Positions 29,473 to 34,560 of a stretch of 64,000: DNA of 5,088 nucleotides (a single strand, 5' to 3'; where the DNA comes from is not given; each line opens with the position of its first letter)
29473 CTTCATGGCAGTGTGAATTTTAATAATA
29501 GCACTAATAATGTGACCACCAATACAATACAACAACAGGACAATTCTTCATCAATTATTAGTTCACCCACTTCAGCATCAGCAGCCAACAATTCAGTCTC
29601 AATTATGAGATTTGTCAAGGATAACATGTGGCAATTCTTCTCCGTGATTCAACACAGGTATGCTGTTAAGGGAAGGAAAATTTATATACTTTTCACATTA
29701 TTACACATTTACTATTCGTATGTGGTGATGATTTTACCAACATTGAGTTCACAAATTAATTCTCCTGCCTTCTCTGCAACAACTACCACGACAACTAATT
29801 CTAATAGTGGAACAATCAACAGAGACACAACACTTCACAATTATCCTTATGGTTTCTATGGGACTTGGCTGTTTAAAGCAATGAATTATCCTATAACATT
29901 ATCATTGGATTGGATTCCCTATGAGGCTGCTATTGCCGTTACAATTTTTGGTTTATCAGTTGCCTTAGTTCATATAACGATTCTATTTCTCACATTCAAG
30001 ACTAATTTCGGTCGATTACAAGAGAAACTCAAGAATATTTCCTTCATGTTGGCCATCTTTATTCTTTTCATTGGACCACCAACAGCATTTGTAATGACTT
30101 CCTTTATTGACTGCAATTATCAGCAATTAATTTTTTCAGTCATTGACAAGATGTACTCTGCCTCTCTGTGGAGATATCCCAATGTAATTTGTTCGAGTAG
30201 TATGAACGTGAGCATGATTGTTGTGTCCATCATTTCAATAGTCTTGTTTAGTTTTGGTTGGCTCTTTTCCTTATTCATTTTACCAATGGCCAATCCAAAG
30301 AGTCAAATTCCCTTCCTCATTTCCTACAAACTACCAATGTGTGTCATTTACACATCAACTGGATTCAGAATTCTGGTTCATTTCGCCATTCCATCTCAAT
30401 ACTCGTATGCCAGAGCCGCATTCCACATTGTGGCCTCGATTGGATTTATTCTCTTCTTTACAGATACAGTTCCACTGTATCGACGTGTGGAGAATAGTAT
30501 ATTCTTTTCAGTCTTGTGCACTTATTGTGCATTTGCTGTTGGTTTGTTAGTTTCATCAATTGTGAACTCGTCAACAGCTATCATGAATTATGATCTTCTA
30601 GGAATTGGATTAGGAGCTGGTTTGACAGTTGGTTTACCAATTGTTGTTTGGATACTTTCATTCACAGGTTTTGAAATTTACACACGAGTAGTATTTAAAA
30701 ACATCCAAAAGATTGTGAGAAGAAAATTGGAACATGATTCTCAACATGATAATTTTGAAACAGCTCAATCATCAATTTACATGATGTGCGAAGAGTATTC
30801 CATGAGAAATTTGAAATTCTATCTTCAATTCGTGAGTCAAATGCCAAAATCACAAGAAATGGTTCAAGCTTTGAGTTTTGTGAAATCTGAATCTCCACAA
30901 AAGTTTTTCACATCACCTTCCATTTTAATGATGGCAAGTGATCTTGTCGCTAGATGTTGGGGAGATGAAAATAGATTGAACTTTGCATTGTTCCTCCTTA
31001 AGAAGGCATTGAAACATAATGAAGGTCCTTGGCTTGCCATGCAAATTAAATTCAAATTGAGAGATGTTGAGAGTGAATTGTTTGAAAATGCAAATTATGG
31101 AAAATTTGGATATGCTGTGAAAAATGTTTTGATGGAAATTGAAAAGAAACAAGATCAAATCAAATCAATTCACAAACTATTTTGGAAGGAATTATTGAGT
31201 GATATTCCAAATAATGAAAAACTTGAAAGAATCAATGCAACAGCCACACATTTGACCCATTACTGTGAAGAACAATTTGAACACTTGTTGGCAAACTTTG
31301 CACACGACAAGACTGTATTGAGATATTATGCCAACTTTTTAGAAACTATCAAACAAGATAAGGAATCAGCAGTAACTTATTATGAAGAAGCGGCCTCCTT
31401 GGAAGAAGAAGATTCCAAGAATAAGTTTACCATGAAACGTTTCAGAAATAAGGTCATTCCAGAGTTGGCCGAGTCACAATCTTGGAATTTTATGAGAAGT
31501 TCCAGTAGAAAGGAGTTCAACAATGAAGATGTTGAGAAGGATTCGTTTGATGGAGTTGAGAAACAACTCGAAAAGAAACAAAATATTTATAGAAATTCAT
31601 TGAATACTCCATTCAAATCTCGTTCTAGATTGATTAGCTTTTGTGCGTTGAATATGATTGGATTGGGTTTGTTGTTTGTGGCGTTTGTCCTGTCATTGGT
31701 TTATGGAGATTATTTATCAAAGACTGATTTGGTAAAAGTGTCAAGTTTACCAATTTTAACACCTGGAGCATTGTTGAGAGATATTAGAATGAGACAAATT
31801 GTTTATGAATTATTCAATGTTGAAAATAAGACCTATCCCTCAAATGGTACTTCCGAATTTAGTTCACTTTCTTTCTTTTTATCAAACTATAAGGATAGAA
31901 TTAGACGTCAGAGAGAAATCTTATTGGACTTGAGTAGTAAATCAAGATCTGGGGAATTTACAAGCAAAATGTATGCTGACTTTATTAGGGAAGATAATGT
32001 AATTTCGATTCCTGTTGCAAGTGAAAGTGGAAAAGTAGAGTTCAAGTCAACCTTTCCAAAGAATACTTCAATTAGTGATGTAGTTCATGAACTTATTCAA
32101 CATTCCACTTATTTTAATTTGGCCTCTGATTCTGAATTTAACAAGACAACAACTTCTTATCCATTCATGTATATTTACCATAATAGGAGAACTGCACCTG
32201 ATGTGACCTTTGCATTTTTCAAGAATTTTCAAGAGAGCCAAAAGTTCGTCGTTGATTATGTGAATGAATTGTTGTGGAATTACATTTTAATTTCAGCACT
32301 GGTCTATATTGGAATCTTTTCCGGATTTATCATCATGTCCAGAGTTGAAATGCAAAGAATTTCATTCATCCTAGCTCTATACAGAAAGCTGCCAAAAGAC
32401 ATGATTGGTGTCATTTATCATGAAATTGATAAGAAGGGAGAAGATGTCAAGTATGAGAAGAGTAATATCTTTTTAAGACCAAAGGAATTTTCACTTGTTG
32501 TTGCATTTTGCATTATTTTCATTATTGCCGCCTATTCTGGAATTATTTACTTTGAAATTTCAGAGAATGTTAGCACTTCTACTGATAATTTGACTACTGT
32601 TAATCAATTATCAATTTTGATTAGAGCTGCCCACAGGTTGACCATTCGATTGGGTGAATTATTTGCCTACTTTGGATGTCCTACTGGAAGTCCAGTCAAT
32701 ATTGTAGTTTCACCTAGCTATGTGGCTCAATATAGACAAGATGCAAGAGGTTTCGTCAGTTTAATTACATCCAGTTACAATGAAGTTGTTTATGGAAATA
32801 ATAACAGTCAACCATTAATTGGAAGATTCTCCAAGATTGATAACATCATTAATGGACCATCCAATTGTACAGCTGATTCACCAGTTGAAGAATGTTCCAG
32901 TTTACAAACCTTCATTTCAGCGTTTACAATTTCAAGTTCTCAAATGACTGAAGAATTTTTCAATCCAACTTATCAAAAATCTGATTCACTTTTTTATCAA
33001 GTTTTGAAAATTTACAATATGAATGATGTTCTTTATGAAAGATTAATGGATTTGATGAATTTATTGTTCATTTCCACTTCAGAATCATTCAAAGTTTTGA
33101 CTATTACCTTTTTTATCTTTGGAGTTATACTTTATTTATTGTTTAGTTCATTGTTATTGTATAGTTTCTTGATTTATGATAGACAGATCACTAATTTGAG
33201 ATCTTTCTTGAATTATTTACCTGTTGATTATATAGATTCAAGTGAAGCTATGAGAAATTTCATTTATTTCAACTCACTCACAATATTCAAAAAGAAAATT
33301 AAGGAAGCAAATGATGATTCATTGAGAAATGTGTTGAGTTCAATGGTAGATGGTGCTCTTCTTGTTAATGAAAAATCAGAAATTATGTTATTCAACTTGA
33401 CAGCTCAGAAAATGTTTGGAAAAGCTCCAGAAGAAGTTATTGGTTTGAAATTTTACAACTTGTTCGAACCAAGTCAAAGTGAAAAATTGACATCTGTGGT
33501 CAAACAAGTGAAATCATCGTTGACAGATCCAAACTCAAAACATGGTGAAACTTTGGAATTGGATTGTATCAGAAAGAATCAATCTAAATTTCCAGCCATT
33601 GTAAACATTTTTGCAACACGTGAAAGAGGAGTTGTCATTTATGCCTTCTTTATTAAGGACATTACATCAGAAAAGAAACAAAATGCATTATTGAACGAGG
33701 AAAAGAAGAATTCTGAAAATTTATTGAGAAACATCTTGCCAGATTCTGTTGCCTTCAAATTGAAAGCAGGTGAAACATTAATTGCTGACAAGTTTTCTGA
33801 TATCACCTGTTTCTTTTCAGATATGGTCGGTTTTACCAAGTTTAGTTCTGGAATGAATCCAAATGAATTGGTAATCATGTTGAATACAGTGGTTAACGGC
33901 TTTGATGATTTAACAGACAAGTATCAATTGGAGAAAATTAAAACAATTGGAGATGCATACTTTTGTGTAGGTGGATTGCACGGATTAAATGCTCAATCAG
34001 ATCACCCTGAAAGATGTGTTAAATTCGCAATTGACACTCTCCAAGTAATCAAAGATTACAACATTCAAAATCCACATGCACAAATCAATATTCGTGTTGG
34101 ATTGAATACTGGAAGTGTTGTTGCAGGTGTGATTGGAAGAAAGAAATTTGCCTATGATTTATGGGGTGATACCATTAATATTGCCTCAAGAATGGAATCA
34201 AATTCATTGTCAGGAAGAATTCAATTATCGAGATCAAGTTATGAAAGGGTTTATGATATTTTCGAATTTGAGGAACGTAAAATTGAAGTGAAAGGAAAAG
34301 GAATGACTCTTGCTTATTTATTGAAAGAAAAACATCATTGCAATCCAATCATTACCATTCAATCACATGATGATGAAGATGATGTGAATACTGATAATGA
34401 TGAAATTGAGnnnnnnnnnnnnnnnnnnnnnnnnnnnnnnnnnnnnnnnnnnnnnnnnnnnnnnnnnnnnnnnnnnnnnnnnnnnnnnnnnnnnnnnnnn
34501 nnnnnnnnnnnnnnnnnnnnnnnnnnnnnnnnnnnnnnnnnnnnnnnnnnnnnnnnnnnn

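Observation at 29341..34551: Giant intronless polytopic PAS-cyclase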

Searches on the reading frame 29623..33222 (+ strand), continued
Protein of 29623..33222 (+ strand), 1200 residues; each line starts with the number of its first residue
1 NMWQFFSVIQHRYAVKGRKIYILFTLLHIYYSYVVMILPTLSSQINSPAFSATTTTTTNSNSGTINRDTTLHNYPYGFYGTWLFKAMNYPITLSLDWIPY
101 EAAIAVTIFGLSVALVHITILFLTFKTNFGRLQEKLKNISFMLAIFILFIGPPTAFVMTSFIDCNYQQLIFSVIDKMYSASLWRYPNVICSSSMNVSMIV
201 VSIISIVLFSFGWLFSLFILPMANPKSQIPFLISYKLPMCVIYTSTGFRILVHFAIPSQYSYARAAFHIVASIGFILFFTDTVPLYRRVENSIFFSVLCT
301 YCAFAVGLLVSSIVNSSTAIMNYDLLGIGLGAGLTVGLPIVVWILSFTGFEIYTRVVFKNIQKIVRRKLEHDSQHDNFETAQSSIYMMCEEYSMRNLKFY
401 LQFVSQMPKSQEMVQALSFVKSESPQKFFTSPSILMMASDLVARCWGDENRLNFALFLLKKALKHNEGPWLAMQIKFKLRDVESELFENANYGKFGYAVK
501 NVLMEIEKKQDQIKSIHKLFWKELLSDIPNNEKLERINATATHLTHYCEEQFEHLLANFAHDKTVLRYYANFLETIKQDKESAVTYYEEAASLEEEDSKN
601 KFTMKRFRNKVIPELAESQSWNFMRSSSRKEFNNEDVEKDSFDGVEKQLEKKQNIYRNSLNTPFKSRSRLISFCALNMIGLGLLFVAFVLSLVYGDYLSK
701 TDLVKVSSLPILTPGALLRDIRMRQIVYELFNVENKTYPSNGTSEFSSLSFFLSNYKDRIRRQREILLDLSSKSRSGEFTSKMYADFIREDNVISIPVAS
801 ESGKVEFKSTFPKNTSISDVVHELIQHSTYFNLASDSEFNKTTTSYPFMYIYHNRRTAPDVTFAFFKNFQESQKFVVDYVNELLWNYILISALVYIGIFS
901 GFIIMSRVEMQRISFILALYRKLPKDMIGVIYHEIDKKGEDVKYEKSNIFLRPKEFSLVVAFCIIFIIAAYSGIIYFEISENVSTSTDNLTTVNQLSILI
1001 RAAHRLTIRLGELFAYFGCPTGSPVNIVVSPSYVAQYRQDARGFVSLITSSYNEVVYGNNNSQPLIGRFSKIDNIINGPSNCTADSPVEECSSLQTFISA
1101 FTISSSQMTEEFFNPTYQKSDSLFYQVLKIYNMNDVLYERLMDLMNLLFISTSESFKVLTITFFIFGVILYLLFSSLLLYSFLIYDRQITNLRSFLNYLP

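Call 59: fold_search(model_id=the predicted structure, library=pdb)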
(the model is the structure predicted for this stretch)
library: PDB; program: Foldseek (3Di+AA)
matches with E <= 10: 233; with E <= 0.001: 0
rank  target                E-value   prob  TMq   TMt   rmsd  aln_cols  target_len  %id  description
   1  4rg9_A                6.0e-02  0.63  0.08  0.16  23.4       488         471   12  Crystal structure of APC3-APC16 complex (Selenomethionine Derivative) (released 2014-12-24)
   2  7dkh_I                6.2e-02  0.23  0.09  0.11  47.5      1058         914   10  Crystal structure of the Ctr9/Paf1/Cdc73/Rtf1 quaternary complex (released 2021-11-24)
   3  6q6g_Y                1.1e-01  0.54  0.08  0.17  28.6       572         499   12  Cryo-EM structure of the APC/C-Cdc20-Cdk2-cyclinA2-Cks2 complex, the D1 box class (released 2019-09-11)
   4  9go6_S                1.6e-01  0.77  0.10  0.28  14.5       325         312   12  Salmonella hook-filament junction complex (released 2025-04-09)
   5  9eof_F                2.0e-01  0.10  0.07  0.09  54.3      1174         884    9  Structure of the human INTS5/8/10/15 subcomplex (released 2024-06-12)
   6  5oo6_G                2.7e-01  0.28  0.08  0.12  24.4       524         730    9  Complex of human nuclear cap-binding complex with ARS2 C-terminal peptide (released 2017-11-15)
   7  9e23_e                2.7e-01  0.08  0.08  0.08  76.1      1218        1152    9  Cryo-EM structure of Pre-Chi dynein tail (released 2025-07-09)
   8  8yjb_G                2.9e-01  0.18  0.10  0.12  47.1       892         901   10  Cryo-EM structure of the human DSS1-INTAC complex (released 2025-03-05)
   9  7r5k_B0               3.1e-01  0.12  0.09  0.07  42.7       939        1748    9  Human nuclear pore complex (constricted) (released 2022-06-22)
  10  2vgl_A                3.8e-01  0.21  0.09  0.15  24.5       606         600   10  AP2 CLATHRIN ADAPTOR CORE (released 2007-12-25)
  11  5oo6_D                4.1e-01  0.18  0.08  0.11  27.8       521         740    9  Complex of human nuclear cap-binding complex with ARS2 C-terminal peptide (released 2017-11-15)
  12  6bfi_A                4.6e-01  0.11  0.08  0.11  52.9       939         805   10  Vinculin homolog in a sponge (phylum Porifera) reveals vertebrate-like cell adhesions involved in early multicellular  (released 2018-06-13)
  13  9u7y_BB               4.8e-01  0.75  0.13  0.36  11.7       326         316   10  Structure of the tip region of the intial complex in bacterial flagellar filament assembly at 3.68 angstroms resoluti (released 2026-04-01)
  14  9hn5_A                5.0e-01  0.12  0.10  0.09  43.6      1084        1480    9  Cryo-EM structure of human separase bound to phosphorylated SCC1 (100-320 aa) (released 2025-09-03)
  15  6sga_F2               5.2e-01  0.25  0.09  0.10  20.3       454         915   11  Body domain of the mt-SSU assemblosome from Trypanosoma brucei (released 2019-09-18)
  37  9sob_R                1.3e+00  0.04  0.08  0.07  52.7      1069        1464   11  Structural Model of the Nuclear Pore Complex in Arabidopsis thaliana (released 2025-11-05)
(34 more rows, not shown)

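Call 95: search_protein_families(library=pfam, proteins=[P0106, P0083, P0070, P0060, P0082, P0072], max_evalue=0.0001)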
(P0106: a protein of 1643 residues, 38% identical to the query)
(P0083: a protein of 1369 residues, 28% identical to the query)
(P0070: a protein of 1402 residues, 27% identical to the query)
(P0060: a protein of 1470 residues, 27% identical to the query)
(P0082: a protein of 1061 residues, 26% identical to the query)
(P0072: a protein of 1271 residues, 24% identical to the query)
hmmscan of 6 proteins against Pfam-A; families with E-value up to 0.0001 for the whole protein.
P0106 (1643 aa): 4 families
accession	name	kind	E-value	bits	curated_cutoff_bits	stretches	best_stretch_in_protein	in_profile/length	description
PF00211.25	Guanylate_cyc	-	8.8e-62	208.4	21.9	1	1435-1612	2-180/183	Adenylate and Guanylate cyclase catalytic domain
PF25474.1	TPR_TmcB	-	1e-20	74.4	27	1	465-566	23-124/125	TmcB, TPR repeats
PF13426.13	PAS_9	-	2.7e-06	28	27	1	1295-1391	2-103/103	PAS domain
PF00989.32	PAS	-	6.9e-06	26.5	22.6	1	1291-1388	8-112/113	PAS fold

P0083 (1369 aa): 4 families
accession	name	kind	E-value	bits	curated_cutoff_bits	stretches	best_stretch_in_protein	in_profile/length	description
PF00211.25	Guanylate_cyc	-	1.7e-51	174.9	21.9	1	1133-1306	4-182/183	Adenylate and Guanylate cyclase catalytic domain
PF13426.13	PAS_9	-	4.7e-12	46.5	27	1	993-1092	1-102/103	PAS domain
PF25474.1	TPR_TmcB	-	3.7e-11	43.5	27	1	198-288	39-123/125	TmcB, TPR repeats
PF00989.32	PAS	-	5.9e-08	33.1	22.6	1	986-1073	4-95/113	PAS fold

P0070 (1402 aa): 3 families
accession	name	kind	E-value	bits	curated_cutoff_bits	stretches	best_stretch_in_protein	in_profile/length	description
PF00211.25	Guanylate_cyc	-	1.6e-55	188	21.9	1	1176-1357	3-182/183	Adenylate and Guanylate cyclase catalytic domain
PF13426.13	PAS_9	-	1.4e-09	38.6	27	1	1024-1136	3-102/103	PAS domain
PF00989.32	PAS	-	4.3e-05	23.9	22.6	0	1013-1105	2-82/113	PAS fold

P0060 (1470 aa): 4 families
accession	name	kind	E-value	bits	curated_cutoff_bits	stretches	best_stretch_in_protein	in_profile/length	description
PF00211.25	Guanylate_cyc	-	1.5e-52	178.3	21.9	1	1237-1444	3-182/183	Adenylate and Guanylate cyclase catalytic domain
PF13426.13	PAS_9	-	1.9e-14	54.2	27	1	1063-1197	2-102/103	PAS domain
PF25474.1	TPR_TmcB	-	1.1e-12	48.4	27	1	226-327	23-124/125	TmcB, TPR repeats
PF00989.32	PAS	-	5.5e-05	23.6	22.6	0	1053-1117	2-66/113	PAS fold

P0082 (1061 aa): 4 families
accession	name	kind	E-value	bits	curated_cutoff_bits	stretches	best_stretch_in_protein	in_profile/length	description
PF00211.25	Guanylate_cyc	-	2.1e-52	177.8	21.9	1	830-1014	3-182/183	Adenylate and Guanylate cyclase catalytic domain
PF13426.13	PAS_9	-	3.2e-13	50.3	27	1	679-790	2-102/103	PAS domain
PF25474.1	TPR_TmcB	-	1.1e-10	42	27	1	254-353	23-123/125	TmcB, TPR repeats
PF00989.32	PAS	-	2.3e-05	24.8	22.6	0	672-789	5-113/113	PAS fold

P0072 (1271 aa): 1 family
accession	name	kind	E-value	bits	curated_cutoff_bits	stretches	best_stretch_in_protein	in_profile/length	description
PF25474.1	TPR_TmcB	-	1.7e-09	38.1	27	1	587-685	26-123/125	TmcB, TPR repeats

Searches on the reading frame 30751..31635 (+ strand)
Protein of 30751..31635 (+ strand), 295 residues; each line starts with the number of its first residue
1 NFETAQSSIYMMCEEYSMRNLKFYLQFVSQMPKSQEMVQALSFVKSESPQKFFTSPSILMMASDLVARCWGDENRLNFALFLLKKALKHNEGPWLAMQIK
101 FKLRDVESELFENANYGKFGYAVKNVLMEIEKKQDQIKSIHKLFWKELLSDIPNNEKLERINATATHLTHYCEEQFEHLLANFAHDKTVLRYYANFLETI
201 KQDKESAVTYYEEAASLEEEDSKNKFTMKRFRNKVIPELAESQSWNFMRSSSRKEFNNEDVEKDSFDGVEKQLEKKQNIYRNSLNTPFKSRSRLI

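Call 83: search_protein_families(library=pfam, proteins=[window:30751-31635:+], max_evalue=1)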
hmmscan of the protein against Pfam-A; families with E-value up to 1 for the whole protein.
window:30751-31635:+ (295 aa): 5 families
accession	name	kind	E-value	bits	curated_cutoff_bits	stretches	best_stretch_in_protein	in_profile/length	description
PF25474.1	TPR_TmcB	-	4.1e-15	56.2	27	1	124-223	25-124/125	TmcB, TPR repeats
PF02259.29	FAT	-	0.024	14.3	24.2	1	73-244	161-305/343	FAT domain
PF07719.23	TPR_2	-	0.064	13.9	27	0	202-220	15-33/34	Tetratricopeptide repeat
PF07743.18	HSCB_C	-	0.11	13.3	22.1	1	145-201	12-74/74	HSCB C-terminal oligomerisation domain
PF14275.11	DUF4362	-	0.2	12.3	25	1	246-281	56-91/91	Domain of unknown function (DUF4362)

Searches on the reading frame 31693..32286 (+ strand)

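Call 83: search_protein_families(library=pfam, proteins=[window:31693-32286:+], max_evalue=1)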
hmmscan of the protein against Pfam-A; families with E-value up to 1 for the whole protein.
window:31693-32286:+ (198 aa): 1 family
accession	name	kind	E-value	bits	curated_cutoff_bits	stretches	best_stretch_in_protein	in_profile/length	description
PF09519.16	RE_HindVP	-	0.99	8.8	25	1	113-190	2-75/332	HindVP restriction endonuclease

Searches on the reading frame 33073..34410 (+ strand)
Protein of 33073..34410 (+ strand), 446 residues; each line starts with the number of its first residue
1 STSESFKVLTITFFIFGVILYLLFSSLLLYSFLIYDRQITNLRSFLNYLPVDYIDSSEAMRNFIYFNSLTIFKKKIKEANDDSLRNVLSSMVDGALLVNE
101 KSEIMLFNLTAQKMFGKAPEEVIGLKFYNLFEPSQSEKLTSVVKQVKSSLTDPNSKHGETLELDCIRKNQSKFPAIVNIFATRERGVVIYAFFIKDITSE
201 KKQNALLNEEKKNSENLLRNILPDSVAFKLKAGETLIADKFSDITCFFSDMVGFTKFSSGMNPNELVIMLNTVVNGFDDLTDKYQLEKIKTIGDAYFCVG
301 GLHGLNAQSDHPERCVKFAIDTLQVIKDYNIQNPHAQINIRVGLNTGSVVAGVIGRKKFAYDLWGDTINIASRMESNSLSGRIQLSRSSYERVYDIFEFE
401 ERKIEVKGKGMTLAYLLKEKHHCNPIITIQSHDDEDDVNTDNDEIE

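Call 73: predict_structure(alignment_id=A4)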
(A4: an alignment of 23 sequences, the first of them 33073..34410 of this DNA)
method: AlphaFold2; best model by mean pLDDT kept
length: 446 residues; sequences in the alignment: 23
mean_pLDDT: 80.3   pTM: 0.53
mean pLDDT of the five models: 80.3, 80.2, 79.6, 77.4, 77.1
residues with pLDDT >= 90: 130; 70-90: 232; 50-70: 55; < 50: 29
segments of 3 or more residues with pLDDT < 50: 69-80, 431-446
pLDDT, mean of each block of 10 residues (from residue 1): 69 91 90 80 76 76 63 37 64 84 86 88 87 84 80 67 90 90 78 88 79 68 69 76 92 87 89 92 87 83 73 95 95 90 93 67 85 90 94 94 79 90 83 40 36
secondary structure, 60 per line:
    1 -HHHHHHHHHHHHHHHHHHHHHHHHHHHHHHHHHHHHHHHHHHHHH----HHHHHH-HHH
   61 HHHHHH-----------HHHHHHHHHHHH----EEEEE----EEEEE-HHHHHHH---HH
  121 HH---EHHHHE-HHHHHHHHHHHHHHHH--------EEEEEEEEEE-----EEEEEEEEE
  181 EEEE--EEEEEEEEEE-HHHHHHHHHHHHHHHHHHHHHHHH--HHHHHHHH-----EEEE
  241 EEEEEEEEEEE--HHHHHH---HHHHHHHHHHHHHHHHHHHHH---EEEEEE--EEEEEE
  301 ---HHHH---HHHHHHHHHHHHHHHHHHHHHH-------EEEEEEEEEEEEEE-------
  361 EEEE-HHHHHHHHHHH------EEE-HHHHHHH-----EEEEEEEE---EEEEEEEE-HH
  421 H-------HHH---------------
elements in order: H2-46 H51-56 H58-66 H78-89 E94-98 E103-107 H109-115 H119-122 H127-130 H133-148 E157-166 E172-184 E187-196 H198-221 H224-231 E237-251 H254-259 H263-283 E287-292 E295-300 H304-307 H311-332 E340-353 E361-364 H366-376 E383-385 H387-393 E399-406 E410-417

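Call 76: fold_search(model_id=the predicted structure, library=pdb)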
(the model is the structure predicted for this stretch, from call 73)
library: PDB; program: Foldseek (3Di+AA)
matches with E <= 10: 1532; with E <= 0.001: 749
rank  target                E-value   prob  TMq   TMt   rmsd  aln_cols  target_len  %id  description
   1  5o5l_A                1.8e-20  1.00  0.45  0.87   2.1       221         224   42  X-ray structure of a bacterial adenylyl cyclase soluble domain, solved at cryogenic temperature (released 2017-11-01)
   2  8hbf_A                4.0e-20  1.00  0.45  0.39  18.0       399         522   20  Structure of human soluble guanylate cyclase in the NO+Rio state at 3.1 angstrom (released 2023-04-19)
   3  5o5k_A                1.0e-19  1.00  0.45  0.89   2.1       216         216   42  X-ray structure of a bacterial adenylyl cyclase soluble domain (released 2017-11-01)
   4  8hbe_A                1.4e-19  1.00  0.45  0.37  13.2       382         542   21  Structure of human soluble guanylate cyclase in the inactive state at 3.1 angstrom (released 2023-04-19)
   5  7d9r_A                2.1e-19  1.00  0.44  0.39  17.5       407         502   20  Structure of huamn soluble guanylate cyclase in the riociguat and NO-bound state (released 2021-08-11)
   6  6jt0_A                9.6e-19  1.00  0.45  0.37  13.2       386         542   22  Structure of human soluble guanylate cyclase in the unliganded state (released 2019-08-28)
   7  8hbh_A                1.3e-18  1.00  0.46  0.39  18.0       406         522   21  Structure of human soluble guanylate cyclase in the NO-activated state at 3.1 angstrom (released 2023-04-19)
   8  7d9t_A                1.5e-18  1.00  0.45  0.39  14.0       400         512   22  Structure of human soluble guanylate cyclase in the cinciguat-bound inactive state (released 2021-08-11)
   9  6jt2_B                2.9e-18  1.00  0.45  0.36  16.3       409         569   20  Structure of human soluble guanylate cyclase in the NO activated state (released 2019-09-04)
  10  9bcs_A                4.1e-18  1.00  0.44  0.39   2.9       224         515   41  Intracellular domain of GC-A bound to ANP (released 2024-11-27)
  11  9p2r_B                1.1e-17  1.00  0.43  0.36  15.9       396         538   20  Extended, CYR715-bound state of Manduca sexta soluble guanylate cyclase mutant beta C122S (released 2025-11-12)
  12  6jt2_A                1.2e-17  1.00  0.43  0.38  18.5       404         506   22  Structure of human soluble guanylate cyclase in the NO activated state (released 2019-09-04)
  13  9bcv_B                3.0e-17  1.00  0.41  0.83   2.6       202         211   40  Cyclase domain of GC-A bound to ANP (released 2024-11-27)
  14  8hbf_B                3.0e-17  1.00  0.45  0.35  15.8       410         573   19  Structure of human soluble guanylate cyclase in the NO+Rio state at 3.1 angstrom (released 2023-04-19)
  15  9bcs_B                3.2e-17  1.00  0.43  0.37   3.6       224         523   40  Intracellular domain of GC-A bound to ANP (released 2024-11-27)
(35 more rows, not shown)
